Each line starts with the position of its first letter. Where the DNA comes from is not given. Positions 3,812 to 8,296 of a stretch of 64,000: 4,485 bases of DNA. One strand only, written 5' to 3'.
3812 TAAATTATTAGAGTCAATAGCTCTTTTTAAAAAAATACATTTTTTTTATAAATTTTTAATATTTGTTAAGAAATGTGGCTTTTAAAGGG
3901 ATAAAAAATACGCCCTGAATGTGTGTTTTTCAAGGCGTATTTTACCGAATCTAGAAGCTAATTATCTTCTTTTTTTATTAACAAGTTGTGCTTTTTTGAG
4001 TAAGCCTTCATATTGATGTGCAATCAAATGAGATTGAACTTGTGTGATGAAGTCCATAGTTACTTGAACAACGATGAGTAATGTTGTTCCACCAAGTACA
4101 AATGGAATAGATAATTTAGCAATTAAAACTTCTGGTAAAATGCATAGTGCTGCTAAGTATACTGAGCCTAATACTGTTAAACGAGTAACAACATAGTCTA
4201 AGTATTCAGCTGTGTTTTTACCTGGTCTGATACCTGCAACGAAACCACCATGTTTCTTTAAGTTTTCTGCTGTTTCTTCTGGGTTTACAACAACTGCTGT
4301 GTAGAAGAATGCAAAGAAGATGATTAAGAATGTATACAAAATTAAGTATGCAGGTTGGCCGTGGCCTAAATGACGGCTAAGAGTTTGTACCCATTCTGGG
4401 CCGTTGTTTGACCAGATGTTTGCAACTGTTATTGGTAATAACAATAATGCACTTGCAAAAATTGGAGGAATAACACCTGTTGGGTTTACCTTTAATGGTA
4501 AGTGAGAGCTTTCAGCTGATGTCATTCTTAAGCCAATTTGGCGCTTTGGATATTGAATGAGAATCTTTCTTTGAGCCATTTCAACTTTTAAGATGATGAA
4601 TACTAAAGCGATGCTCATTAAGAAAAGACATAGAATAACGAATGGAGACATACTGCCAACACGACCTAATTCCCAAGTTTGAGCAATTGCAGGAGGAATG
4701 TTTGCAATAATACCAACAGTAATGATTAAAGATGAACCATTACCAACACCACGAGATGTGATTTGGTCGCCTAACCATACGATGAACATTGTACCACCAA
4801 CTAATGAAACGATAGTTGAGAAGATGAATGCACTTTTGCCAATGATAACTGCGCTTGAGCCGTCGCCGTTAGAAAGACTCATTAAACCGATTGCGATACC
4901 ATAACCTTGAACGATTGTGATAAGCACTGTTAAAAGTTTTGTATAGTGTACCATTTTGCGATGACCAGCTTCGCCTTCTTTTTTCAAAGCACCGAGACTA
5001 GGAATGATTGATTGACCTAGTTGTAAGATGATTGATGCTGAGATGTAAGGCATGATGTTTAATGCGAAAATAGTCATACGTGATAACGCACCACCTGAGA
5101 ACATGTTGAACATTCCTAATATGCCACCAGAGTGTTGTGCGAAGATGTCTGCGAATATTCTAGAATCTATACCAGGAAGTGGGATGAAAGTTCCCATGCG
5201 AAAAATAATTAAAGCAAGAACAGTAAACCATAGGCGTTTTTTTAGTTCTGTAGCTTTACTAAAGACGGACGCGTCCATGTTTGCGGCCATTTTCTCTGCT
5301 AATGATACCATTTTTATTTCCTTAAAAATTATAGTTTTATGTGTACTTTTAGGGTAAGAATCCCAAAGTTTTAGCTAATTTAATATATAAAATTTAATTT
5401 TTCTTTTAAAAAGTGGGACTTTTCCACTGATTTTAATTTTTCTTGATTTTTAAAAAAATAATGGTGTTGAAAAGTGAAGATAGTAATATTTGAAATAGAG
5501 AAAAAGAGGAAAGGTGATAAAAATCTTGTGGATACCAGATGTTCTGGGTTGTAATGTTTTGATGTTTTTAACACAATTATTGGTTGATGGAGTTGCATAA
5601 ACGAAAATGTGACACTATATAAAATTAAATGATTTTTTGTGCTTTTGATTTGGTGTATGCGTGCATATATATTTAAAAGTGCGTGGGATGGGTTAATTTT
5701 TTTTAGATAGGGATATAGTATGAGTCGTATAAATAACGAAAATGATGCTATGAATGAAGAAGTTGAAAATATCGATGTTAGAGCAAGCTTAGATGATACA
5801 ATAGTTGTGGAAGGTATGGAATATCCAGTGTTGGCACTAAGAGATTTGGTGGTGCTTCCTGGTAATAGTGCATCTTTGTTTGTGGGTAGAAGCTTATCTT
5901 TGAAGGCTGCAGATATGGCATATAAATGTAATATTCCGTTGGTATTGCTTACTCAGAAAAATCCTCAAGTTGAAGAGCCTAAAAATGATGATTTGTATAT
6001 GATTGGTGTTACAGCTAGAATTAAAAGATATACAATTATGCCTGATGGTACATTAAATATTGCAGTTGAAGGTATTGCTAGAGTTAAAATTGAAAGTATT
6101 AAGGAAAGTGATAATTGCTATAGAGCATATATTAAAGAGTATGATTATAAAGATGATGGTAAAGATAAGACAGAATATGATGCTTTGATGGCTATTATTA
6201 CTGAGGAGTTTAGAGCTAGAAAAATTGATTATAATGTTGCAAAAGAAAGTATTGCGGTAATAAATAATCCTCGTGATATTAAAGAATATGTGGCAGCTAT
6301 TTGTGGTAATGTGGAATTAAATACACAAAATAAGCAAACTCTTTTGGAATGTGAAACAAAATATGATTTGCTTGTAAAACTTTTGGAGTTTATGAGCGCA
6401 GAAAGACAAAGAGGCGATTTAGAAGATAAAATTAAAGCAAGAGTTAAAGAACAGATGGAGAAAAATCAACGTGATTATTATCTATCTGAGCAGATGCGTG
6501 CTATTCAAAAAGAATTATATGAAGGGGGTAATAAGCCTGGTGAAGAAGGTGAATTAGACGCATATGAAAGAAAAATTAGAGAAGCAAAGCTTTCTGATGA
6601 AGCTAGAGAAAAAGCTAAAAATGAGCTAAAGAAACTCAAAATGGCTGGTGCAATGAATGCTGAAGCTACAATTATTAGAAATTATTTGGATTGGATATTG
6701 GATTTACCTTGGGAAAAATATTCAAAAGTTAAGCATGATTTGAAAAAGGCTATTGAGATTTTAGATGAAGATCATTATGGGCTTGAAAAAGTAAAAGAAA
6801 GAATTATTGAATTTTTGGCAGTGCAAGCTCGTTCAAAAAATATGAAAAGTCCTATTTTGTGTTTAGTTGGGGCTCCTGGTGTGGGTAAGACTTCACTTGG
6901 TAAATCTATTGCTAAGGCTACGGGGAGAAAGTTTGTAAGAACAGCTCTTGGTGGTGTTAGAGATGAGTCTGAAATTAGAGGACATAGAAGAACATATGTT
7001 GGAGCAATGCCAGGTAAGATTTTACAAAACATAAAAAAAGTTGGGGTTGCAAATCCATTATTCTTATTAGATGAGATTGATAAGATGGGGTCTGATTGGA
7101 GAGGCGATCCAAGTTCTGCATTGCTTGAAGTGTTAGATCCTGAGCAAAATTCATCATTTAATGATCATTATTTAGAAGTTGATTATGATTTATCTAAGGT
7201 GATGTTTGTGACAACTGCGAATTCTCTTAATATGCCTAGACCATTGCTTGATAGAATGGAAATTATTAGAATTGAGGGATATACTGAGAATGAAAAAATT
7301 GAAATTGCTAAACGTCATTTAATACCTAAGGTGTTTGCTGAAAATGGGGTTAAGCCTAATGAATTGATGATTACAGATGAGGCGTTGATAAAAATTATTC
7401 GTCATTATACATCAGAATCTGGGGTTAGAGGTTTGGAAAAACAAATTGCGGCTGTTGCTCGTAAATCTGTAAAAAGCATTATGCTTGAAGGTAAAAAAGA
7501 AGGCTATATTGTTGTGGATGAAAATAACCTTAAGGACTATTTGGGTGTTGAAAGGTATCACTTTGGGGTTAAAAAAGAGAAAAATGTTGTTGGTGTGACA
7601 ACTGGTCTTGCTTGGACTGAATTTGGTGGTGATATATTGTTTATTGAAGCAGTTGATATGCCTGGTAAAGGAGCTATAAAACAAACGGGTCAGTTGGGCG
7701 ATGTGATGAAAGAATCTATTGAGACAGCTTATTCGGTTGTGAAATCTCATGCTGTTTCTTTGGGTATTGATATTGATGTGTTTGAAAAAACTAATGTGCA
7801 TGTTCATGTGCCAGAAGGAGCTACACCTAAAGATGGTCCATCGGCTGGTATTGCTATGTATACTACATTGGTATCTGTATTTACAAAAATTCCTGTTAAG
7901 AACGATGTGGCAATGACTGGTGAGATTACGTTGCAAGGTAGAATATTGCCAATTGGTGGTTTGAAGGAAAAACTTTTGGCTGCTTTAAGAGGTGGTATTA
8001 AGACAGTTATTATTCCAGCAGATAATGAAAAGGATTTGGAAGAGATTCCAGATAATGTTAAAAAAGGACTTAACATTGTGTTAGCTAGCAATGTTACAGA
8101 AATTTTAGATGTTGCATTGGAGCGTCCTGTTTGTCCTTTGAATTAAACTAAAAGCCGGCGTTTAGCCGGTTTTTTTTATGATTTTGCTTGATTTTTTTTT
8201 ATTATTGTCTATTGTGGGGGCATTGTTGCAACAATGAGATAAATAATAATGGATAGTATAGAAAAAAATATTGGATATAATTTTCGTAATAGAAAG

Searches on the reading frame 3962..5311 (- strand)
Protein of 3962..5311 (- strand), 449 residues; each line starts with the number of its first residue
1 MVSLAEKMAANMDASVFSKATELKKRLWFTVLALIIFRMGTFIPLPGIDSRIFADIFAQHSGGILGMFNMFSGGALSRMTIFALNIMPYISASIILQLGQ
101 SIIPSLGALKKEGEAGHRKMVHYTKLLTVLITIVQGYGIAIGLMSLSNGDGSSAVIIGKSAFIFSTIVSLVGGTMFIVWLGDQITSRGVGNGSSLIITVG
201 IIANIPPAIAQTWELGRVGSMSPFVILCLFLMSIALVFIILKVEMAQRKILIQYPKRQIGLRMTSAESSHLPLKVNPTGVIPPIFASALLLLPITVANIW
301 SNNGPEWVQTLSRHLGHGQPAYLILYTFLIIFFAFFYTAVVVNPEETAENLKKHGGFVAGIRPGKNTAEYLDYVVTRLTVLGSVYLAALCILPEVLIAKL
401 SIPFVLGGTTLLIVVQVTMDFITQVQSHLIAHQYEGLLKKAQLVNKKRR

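Call 16: search_protein_families(library=pfam, proteins=[window:3962-5311:-], max_evalue=0.01)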
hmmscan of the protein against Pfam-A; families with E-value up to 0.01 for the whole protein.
window:3962-5311:- (449 aa): 1 family
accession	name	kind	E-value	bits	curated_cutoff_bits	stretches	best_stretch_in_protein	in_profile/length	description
PF00344.25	SecY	-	2.5e-102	342.8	32.2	1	80-421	1-305/306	SecY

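Call 40: find_encoding_contigs(protein=P0048, flank=10000, max_places=10)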
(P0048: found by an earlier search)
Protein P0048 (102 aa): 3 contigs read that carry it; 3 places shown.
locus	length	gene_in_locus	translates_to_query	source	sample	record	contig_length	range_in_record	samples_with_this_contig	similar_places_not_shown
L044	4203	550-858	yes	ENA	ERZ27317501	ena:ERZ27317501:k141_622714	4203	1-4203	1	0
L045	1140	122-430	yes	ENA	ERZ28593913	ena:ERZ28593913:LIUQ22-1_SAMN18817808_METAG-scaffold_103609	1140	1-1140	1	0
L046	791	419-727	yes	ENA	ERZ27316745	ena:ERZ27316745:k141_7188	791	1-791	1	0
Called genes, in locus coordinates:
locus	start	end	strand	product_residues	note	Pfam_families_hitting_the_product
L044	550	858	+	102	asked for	-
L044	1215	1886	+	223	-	PF05887:Trypan_PARP (weak)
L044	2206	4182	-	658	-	PF01807:Zn_ribbon_DnaG, PF08275:DNAG_N, PF01751:Toprim, PF13155:Toprim_2, PF13662:Toprim_4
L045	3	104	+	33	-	?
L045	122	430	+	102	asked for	-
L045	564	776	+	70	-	-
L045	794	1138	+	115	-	?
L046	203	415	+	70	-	-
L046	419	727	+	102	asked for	-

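Call 41: find_encoding_contigs(protein=P0049, flank=10000, max_places=10)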
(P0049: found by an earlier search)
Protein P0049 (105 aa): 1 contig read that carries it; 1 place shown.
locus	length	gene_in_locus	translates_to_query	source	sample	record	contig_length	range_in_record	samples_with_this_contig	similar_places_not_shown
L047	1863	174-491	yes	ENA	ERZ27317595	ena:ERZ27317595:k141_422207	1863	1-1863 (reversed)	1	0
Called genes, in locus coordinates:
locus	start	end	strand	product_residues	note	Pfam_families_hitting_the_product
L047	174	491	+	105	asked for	-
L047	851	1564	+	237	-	PF05887:Trypan_PARP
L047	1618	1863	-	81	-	?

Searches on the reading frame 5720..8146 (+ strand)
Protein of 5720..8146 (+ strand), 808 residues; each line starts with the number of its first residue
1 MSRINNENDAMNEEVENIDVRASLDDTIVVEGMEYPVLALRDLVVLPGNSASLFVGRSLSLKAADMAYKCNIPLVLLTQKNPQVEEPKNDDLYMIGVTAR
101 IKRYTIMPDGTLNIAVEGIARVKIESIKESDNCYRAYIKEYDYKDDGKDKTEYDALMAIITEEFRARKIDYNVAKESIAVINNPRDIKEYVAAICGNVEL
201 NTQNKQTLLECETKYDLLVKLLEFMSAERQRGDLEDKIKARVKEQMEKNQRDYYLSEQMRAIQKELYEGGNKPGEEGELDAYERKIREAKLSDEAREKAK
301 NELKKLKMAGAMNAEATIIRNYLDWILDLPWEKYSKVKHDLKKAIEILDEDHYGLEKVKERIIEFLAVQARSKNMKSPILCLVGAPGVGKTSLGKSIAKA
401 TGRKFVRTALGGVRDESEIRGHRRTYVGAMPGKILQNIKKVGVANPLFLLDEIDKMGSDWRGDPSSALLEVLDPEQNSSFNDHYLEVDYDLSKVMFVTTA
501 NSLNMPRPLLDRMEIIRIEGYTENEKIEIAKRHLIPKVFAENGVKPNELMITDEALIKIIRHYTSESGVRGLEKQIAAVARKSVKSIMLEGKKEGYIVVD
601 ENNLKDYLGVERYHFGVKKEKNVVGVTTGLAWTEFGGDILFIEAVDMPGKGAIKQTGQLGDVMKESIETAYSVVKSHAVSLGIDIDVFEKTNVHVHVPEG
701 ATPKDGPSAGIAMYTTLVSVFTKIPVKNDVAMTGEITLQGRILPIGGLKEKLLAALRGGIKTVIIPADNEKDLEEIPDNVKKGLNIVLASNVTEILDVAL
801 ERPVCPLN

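Call 16: search_protein_families(library=pfam, proteins=[window:5720-8146:+], max_evalue=0.01)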
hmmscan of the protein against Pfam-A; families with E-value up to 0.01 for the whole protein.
window:5720-8146:+ (808 aa): 10 families
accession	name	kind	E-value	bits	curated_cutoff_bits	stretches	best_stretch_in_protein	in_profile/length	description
PF05362.19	Lon_C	-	5.9e-93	310.6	21.1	1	599-801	2-204/205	Lon protease (S16) C-terminal proteolytic domain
PF02190.22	LON_substr_bdg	-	1.2e-35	123.7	28.7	1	34-226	1-199/200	ATP-dependent protease La (LON) substrate-binding domain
PF00004.35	AAA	-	2.9e-20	73.5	21.2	1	380-516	1-126/131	ATPase family associated with various cellular activities (AAA)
PF22667.2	Lon_lid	-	6.7e-20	70.9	27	1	541-593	2-54/57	Lon protease AAA+ ATPase lid domain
PF07728.20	AAA_5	-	2.3e-07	31.3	22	1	380-512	2-138/139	AAA domain (dynein-related subfamily)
PF13541.12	ChlI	-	1.5e-06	28.5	27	1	652-769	11-121/121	Subunit ChlI of Mg-chelatase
PF08298.17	AAA_PrkA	-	2.5e-05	23.9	25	1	341-400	50-108/358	PrkA AAA domain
PF05496.18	RuvB_N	-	0.00097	19.4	27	1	350-409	7-65/159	Holliday junction DNA helicase RuvB P-loop domain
PF13191.12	AAA_16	-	0.0022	18.9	32.6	1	369-404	15-51/167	AAA ATPase domain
PF13401.12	AAA_22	-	0.0067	17.2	27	0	378-420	6-51/130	AAA domain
